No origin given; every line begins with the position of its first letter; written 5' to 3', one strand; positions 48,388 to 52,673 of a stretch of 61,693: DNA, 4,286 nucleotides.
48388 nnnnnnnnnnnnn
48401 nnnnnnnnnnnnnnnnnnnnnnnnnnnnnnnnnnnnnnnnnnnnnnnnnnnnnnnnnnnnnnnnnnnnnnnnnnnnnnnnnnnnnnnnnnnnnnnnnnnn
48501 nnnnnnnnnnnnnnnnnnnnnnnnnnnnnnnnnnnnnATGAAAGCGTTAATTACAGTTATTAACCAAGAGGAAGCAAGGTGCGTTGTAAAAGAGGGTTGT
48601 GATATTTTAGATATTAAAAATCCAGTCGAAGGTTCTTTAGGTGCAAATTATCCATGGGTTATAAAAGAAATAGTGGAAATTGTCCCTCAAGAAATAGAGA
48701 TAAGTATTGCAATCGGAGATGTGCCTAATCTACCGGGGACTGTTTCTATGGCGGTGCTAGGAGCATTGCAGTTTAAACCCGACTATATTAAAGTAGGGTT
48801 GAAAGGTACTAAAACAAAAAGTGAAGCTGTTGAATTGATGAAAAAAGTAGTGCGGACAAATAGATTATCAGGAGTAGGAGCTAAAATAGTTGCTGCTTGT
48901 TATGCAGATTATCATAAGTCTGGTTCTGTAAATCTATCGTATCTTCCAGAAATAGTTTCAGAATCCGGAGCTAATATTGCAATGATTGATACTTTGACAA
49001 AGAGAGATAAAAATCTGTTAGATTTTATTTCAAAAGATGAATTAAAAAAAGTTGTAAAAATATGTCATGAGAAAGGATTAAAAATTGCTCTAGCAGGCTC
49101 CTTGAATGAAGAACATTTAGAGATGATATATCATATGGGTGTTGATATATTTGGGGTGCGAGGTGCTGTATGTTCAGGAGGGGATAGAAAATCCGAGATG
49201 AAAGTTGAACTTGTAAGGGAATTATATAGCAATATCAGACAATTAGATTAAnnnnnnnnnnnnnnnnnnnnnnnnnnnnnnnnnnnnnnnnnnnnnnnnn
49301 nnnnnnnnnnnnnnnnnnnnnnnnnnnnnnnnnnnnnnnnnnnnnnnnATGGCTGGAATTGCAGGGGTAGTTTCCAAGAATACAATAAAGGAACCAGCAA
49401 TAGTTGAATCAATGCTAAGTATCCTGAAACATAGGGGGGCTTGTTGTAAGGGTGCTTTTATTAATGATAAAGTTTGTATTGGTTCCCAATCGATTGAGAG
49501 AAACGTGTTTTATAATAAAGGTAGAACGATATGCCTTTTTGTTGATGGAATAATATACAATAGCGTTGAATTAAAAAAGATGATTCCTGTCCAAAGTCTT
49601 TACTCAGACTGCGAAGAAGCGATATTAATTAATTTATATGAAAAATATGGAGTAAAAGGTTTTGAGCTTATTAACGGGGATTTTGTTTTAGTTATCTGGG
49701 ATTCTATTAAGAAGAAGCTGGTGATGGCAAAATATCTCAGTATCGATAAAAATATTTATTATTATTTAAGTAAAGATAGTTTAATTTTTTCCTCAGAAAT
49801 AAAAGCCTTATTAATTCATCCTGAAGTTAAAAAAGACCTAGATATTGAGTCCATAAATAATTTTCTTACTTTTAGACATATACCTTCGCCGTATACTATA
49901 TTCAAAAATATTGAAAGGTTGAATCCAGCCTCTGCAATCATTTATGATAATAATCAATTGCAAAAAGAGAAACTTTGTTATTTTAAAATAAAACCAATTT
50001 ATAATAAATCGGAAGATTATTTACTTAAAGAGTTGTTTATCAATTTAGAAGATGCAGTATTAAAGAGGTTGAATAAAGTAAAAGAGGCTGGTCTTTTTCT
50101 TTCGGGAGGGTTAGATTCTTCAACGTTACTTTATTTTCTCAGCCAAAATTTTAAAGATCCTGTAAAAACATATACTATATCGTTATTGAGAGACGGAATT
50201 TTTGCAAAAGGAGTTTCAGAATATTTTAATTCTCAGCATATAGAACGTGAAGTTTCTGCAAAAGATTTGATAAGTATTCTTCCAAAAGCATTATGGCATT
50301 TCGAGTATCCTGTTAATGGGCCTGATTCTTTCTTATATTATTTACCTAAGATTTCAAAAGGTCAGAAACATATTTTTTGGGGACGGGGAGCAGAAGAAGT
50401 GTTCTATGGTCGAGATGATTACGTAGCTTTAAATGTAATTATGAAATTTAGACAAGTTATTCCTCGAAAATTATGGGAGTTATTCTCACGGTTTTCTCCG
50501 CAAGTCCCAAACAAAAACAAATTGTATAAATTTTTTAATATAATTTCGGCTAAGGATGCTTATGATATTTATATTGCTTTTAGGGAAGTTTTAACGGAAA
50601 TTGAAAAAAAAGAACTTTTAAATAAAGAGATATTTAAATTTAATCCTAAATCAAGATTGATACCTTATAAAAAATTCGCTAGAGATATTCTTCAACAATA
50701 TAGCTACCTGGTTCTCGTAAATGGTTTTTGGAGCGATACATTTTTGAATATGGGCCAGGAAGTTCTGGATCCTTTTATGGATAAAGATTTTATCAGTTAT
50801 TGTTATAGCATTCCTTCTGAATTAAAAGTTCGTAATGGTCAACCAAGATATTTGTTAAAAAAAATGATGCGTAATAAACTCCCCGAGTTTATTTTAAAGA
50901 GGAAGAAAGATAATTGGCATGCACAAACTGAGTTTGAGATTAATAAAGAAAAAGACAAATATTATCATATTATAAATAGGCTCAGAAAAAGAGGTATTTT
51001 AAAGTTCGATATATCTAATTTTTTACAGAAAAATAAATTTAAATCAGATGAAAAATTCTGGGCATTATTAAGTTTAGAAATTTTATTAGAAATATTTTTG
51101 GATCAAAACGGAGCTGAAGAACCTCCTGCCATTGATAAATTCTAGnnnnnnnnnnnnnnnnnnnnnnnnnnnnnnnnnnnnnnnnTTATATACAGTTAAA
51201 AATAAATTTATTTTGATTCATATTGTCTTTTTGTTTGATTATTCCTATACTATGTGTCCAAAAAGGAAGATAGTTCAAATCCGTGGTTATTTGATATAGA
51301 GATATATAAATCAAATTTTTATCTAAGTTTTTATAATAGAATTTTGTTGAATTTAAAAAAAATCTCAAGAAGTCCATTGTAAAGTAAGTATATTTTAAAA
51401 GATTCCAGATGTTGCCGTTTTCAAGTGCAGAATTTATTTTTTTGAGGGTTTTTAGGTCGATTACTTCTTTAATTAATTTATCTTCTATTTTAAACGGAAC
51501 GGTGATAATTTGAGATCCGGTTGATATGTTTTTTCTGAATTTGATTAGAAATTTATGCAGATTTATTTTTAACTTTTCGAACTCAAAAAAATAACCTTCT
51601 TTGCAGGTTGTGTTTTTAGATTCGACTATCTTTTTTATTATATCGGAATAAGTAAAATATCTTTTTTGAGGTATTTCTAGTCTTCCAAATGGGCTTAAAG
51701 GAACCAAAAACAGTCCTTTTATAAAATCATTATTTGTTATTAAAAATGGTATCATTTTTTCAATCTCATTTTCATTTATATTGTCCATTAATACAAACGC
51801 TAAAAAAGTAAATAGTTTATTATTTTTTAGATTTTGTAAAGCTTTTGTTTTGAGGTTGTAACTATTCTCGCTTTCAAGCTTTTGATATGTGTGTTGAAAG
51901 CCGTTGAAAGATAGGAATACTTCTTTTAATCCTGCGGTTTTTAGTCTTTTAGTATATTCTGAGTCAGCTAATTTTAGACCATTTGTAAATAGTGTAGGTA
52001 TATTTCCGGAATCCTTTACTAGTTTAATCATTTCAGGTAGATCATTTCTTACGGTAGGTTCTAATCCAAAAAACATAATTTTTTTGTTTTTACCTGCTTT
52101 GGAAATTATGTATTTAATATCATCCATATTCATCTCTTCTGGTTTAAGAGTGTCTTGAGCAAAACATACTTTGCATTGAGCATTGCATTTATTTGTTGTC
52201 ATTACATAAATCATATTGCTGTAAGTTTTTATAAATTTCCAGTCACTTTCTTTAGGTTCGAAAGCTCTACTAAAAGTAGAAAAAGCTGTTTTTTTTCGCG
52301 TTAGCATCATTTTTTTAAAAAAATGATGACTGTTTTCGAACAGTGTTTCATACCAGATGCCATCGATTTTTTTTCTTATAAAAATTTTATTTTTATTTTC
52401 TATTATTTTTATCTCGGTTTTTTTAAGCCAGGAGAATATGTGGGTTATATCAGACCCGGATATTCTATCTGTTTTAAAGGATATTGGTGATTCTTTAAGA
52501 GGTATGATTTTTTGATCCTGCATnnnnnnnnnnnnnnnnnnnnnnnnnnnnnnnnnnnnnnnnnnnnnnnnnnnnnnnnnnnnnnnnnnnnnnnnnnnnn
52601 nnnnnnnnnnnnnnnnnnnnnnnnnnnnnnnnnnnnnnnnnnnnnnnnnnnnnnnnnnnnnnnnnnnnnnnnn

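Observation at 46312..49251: Methanofuran-type furan module (MfnE-like kinase, MfnF-like barrel, MfnB) in a diderm bacterium without visible C1 context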

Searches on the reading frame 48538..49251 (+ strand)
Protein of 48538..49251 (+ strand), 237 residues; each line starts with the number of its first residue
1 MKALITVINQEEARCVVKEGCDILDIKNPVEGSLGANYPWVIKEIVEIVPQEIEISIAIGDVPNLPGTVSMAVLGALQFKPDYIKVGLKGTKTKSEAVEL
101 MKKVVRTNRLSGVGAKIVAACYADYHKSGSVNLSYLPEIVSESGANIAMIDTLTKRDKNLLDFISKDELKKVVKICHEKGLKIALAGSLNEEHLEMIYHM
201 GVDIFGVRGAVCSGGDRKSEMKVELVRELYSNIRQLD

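Call 3: search_protein_families(library=pfam, proteins=[window:48538-49251:+], max_evalue=0.01)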
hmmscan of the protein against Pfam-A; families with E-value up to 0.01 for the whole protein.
window:48538-49251:+ (237 aa): 2 families
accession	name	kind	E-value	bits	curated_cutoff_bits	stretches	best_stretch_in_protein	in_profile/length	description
PF04476.19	4HFCP_synth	-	1.8e-73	247.5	22.4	1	4-229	2-227/228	4-HFC-P synthase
PF01729.25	QRPTase_C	-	0.00045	20.4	23.1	1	159-207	104-154/169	Quinolinate phosphoribosyl transferase, C-terminal domain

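Call 4: search_protein_families(library=ncbifam, proteins=[window:48538-49251:+], max_evalue=0.01)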
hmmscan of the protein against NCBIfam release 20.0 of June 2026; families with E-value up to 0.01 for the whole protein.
window:48538-49251:+ (237 aa): 5 families
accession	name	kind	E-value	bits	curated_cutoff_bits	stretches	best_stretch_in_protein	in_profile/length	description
NF002573.0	PRK02227.1-1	equivalog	3.1e-80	268.9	341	1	1-233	1-234/236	(5-formylfuran-3-yl)methyl phosphate synthase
NF002575.0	PRK02227.1-3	equivalog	3.1e-74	249.7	304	1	1-233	1-232/233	(5-formylfuran-3-yl)methyl phosphate synthase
NF002576.0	PRK02227.1-5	equivalog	1.4e-41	142.4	297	1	3-231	4-221/236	hypothetical protein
NF002574.0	PRK02227.1-2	subfamily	4.7e-30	104.7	286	1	1-233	2-223/233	hypothetical protein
NF005442.0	PRK07028.1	equivalog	0.0079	14.8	593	0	164-217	146-199/430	bifunctional hexulose-6-phosphate synthase/ribonuclease regulator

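Call 11: search_solved_structures(query=window:48538-49251:+, max_evalue=0.001, show_alignments=1)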
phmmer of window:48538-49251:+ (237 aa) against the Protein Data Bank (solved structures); distinct sequences matched with E-value up to 0.001: 1.
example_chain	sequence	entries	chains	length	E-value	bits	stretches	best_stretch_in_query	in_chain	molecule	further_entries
4rc1_A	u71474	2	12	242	4.8e-62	212.8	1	3-229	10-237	UPF0264 protein MJ1099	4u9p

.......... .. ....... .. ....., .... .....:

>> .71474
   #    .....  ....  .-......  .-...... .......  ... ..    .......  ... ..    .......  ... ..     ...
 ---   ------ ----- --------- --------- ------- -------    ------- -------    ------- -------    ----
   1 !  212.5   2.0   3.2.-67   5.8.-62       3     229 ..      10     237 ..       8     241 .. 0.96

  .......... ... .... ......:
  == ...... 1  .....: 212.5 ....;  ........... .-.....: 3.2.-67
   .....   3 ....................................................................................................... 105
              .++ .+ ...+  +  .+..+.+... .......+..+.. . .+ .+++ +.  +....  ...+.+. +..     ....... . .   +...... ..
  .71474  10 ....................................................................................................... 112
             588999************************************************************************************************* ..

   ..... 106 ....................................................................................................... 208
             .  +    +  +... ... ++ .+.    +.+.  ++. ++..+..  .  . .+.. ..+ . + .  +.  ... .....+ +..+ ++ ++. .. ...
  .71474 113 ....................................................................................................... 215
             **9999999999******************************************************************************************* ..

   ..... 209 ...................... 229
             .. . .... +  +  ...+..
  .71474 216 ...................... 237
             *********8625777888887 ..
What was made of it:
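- Checked: It scores 212.8 bits against the MJ1099 structure 4rc1 (call 11).
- The window protein also gives a strong full-length match to the MJ1099 structure (212.8 bits, call 11).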

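Call 80: search_dna_similar(query=window:48538-49248:+, collection=plasmids, mode=protein, max_evalue=1e-10, max_rows=15)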
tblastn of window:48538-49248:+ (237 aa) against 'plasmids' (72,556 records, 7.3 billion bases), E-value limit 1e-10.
Records with a match: 28; places in all: 28; records where one place covers at least 80% of the query: 27.
Best place of each record, by identity: <60% 28.
By first word of the organism name: Streptomyces 11; Azospirillum 8; Phyllobacterium 4; Streptantibioticus 2; Cupriavidus 1; Rhizobium 1; Sinorhizobium 1.
By predicted mobility (MOB-suite, as given by PLSDB): non-mobilizable 15; mobilizable 13.
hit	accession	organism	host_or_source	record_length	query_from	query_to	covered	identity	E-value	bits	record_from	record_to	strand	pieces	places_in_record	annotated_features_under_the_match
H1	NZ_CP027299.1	Streptomyces sp. SGAir0924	whole organism,air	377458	4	233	97%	44.2%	4e-38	147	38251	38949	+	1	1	(5-formylfuran-3-yl)methyl phosphate synthase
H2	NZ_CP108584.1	Streptomyces sp. NBC_01187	-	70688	4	233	97%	43.8%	3e-40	153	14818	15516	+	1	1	(5-formylfuran-3-yl)methyl phosphate synthase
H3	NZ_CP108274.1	Streptomyces zaomyceticus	-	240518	4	219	91%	46.3%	9e-45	166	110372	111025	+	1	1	(5-formylfuran-3-yl)methyl phosphate synthase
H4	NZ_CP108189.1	Streptomyces zaomyceticus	-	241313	4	219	91%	46.3%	9e-45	166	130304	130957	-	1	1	(5-formylfuran-3-yl)methyl phosphate synthase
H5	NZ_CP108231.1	Streptomyces zaomyceticus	-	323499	4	219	91%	46.3%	9e-45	166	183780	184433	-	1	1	(5-formylfuran-3-yl)methyl phosphate synthase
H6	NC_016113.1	Streptantibioticus cattleyicolor NRRL 8057 = DSM 46488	-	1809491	4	219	91%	46.3%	2e-44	166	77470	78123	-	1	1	none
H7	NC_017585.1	Streptantibioticus cattleyicolor NRRL 8057 = DSM 46488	-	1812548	4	219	91%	46.3%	2e-44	166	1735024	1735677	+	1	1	none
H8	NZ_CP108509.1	Streptomyces sp. NBC_01237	-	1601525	4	233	97%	43.3%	2e-43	162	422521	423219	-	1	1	none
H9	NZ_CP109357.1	Streptomyces sp. NBC_01562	-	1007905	4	219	91%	45.4%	1e-44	166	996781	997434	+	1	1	record has no annotation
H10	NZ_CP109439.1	Streptomyces sp. NBC_01483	-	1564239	4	219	91%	45.4%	1e-44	166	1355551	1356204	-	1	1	none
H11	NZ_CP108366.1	Streptomyces sp. NBC_01340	-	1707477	4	219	91%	45.4%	1e-44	166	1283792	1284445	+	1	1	none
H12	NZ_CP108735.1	Streptomyces sp. NBC_00984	-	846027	22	226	86%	46.1%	1e-40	155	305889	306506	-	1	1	(5-formylfuran-3-yl)methyl phosphate synthase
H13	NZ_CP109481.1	Streptomyces sp. NBC_01450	-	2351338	22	219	84%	46.0%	2e-43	162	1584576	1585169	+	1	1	none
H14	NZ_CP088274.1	Phyllobacterium sp. T1293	Melilotus albus,Cell culture,root nodule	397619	2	224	94%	31.8%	5e-18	90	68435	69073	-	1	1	(5-formylfuran-3-yl)methyl phosphate synthase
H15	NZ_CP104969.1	Phyllobacterium zundukense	Vicia costata,cell culture,root nodule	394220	4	224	93%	31.7%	6e-22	100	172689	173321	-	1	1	(5-formylfuran-3-yl)methyl phosphate synthase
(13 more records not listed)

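Call 81: get_annotated_region(hit=H3, flank=9000)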
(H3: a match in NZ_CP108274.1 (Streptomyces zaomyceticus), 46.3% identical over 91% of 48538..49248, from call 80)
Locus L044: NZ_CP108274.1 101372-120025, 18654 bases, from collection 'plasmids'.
description: Streptomyces zaomyceticus strain NBC_00044 plasmid unnamed1, complete sequence
organism: Streptomyces zaomyceticus (NCBI taxid 68286)
taxonomy: Bacteria; Actinomycetota; Actinomycetes; Kitasatosporales; Streptomycetaceae; Streptomyces; Streptomyces zaomyceticus
host: -; source: -; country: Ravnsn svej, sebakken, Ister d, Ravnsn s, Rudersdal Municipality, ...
typing (MOB-suite, as given by PLSDB): mobilizable; relaxase MOBP
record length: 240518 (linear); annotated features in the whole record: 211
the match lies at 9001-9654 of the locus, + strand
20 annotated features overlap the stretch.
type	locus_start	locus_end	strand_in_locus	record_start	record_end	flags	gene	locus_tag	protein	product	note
CDS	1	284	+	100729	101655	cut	-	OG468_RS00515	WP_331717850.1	carbohydrate ABC transporter permease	GO:0008643 - carbohydrate transport [Evidence IEA]; GO:0055085 - transmembrane transport [Evidence IEA]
CDS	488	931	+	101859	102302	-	-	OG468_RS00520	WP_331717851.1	ATP-binding protein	-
CDS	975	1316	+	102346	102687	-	-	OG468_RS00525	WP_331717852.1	LLM class flavin-dependent oxidoreductase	-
CDS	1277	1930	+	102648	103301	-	-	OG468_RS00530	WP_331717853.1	LLM class flavin-dependent oxidoreductase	-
CDS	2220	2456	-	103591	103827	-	-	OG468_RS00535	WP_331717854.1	hypothetical protein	-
CDS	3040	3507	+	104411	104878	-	-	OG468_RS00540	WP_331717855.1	lamin tail domain-containing protein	-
CDS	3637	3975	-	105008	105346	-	-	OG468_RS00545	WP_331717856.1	ankyrin repeat domain-containing protein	-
CDS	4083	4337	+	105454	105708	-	-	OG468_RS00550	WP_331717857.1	hypothetical protein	-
CDS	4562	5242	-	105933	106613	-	-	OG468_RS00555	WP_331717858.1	HNH endonuclease family protein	-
CDS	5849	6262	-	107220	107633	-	-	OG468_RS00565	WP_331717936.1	SUKH-3 domain-containing protein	-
CDS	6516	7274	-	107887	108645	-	-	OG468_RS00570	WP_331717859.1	MerR family transcriptional regulator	GO:0006355 - regulation of DNA-templated transcription [Evidence IEA]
CDS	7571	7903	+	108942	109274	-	-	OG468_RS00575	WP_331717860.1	hypothetical protein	-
CDS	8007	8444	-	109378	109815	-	-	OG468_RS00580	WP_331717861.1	DUF4259 domain-containing protein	-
CDS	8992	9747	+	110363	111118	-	-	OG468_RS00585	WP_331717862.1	(5-formylfuran-3-yl)methyl phosphate synthase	-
CDS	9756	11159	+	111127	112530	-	-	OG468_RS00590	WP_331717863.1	aldehyde dehydrogenase family protein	-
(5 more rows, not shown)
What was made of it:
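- MfnB is also used for small non-C1 furans elsewhere: on Streptomyces plasmids it sits next to an aldehyde dehydrogenase, an alcohol dehydrogenase and a methyltransferase (calls 80, 81).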

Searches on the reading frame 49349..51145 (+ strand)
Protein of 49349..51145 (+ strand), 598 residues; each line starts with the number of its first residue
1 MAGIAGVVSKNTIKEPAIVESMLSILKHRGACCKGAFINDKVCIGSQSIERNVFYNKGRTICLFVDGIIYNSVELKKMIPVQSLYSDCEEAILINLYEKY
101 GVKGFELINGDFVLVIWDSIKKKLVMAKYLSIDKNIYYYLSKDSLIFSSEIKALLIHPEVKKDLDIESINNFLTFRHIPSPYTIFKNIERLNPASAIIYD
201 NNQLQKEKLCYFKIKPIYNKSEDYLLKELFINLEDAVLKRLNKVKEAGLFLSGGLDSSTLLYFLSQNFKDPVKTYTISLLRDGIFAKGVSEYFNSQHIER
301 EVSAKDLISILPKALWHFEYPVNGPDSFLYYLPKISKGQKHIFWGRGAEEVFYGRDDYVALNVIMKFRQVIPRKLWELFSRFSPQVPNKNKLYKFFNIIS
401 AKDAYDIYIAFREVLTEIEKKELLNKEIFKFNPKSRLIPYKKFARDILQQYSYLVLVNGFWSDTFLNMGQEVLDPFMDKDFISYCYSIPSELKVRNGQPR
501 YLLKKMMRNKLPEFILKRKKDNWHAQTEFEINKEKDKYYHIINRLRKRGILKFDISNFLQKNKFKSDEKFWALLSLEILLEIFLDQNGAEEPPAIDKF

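Call 3: search_protein_families(library=pfam, proteins=[window:49349-51145:+], max_evalue=0.01)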
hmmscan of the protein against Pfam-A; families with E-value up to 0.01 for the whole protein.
window:49349-51145:+ (598 aa): 3 families
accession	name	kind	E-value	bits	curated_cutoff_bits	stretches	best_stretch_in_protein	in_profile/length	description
PF00733.27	Asn_synthase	-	5e-40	138.7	21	1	233-579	6-352/354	Asparagine synthase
PF13537.11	GATase_7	-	2.4e-15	57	25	1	55-155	17-122/123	Glutamine amidotransferase domain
PF13522.11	GATase_6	-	3.3e-08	34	27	1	55-150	33-130/130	Glutamine amidotransferase domain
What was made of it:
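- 49349..51145 (+): AsnB-like ATP-dependent amide synthetase. It is a recurrent accessory gene. Pfam Asn_synthase scores 138.7 bits and GATase_7 scores 57 bits (call 3).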

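Call 4: search_protein_families(library=ncbifam, proteins=[window:49349-51145:+], max_evalue=0.01)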
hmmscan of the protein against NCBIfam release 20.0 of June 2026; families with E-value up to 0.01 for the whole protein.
window:49349-51145:+ (598 aa): 6 families
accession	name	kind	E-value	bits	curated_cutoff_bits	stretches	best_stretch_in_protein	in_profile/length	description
TIGR01536.1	asn_synth_AEB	equivalog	1.7e-65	222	267.1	1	3-521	2-515/517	asparagine synthase (glutamine-hydrolyzing)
TIGR03108.1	eps_aminotran_1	hypoth_equivalog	4e-57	194.3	816.9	1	1-524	1-562/628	XrtA/PEP-CTERM system amidotransferase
TIGR03104.1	trio_amidotrans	equivalog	3.8e-45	154.2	570.1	2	1-361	1-386/589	N-acetylglutaminylglutamine amidotransferase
NF033535.1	lass_lactam_cya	exception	1.5e-41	142.7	525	2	1-261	1-273/668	lasso peptide isopeptide bond-forming cyclase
NF006949.0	PRK09431.1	equivalog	3.9e-31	108.2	499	3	1-155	1-166/554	asparagine synthase B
NF033561.1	macrolact_Ik_Al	subfamily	7.3e-06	24.9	300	1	180-271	150-238/561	albusnodin/ikarugamycin family macrolactam cyclase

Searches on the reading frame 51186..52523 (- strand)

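Call 3: search_protein_families(library=pfam, proteins=[window:51186-52523:-], max_evalue=0.01)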
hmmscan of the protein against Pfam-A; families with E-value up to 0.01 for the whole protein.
window:51186-52523:- (445 aa): 2 families
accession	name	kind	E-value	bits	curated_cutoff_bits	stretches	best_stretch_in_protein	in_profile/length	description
PF04055.27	Radical_SAM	-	2e-16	61.1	29.5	1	109-258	3-163/166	Radical SAM superfamily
PF13353.11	Fer4_12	-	0.0021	18.8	22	1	110-171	12-76/137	4Fe-4S single cluster domain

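Call 4: search_protein_families(library=ncbifam, proteins=[window:51186-52523:-], max_evalue=0.01)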
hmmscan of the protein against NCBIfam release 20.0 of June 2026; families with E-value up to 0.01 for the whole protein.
window:51186-52523:- (445 aa): 37 families (the best 25 are shown)
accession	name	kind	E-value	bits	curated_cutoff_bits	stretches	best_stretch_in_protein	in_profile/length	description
NF045646.2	rSAM_Se_TrsS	equivalog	1.6e-37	129.1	490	1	107-309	90-301/441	radical SAM (seleno)protein TrsS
NF045702.1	rSAM_GDGT_ether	equivalog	7.4e-33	113.9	450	1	36-316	13-310/486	tetraether lipid synthase Tes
NF001199.0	PRK00164.2-1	equivalog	4.6e-20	72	231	1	107-278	16-189/308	GTP 3',8-cyclase MoaA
TIGR02668.1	moaA_archaeal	equivalog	4.5e-19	68.6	325.25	1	107-310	14-220/303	GTP 3',8-cyclase MoaA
TIGR04055.1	rSAM_NirJ2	equivalog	5.7e-18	65.5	500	1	107-304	4-205/326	putative heme d1 biosynthesis radical SAM protein NirJ2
TIGR02666.1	moaA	equivalog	1.4e-16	60.4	284.05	1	107-267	14-186/336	GTP 3',8-cyclase MoaA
TIGR04317.1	W_rSAM_matur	equivalog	6.6e-16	58.3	380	1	104-236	5-140/349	tungsten cofactor oxidoreductase radical SAM maturase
NF045703.1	rSAM_Tes_intein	exception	1.1e-15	56.6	1700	1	133-306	626-805/1040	tetraether lipid synthase Tes, intein-containing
TIGR04546.1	rSAM_ahbC_deAc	equivalog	1e-14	54.2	650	1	106-261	42-200/390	12,18-didecarboxysiroheme deacetylase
TIGR04347.1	pseudo_SAM_Halo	equivalog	1.1e-13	51.3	525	1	107-262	42-200/390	TIGR04347 family pseudo-SAM/SPASM protein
TIGR04133.1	rSAM_w_lipo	hypoth_equivalog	3e-13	49.5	425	1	103-283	24-209/350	TIGR04133 family radical SAM/SPASM protein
NF038332.1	rSAM_rare_HxsC4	exception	9.3e-13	48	500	1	98-212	9-128/335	radical SAM protein HxsC4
TIGR04054.1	rSAM_NirJ1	equivalog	3.6e-12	45.6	650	1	104-259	37-195/387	putative heme d1 biosynthesis radical SAM protein NirJ1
TIGR03977.1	rSAM_pair_HxsC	equivalog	3.2e-11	42.7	267.9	1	101-282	23-211/292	His-Xaa-Ser system radical SAM maturase HxsC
TIGR02109.1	PQQ_syn_pqqE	equivalog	6.2e-10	38.5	381.35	1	107-261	11-169/358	pyrroloquinoline quinone biosynthesis protein PqqE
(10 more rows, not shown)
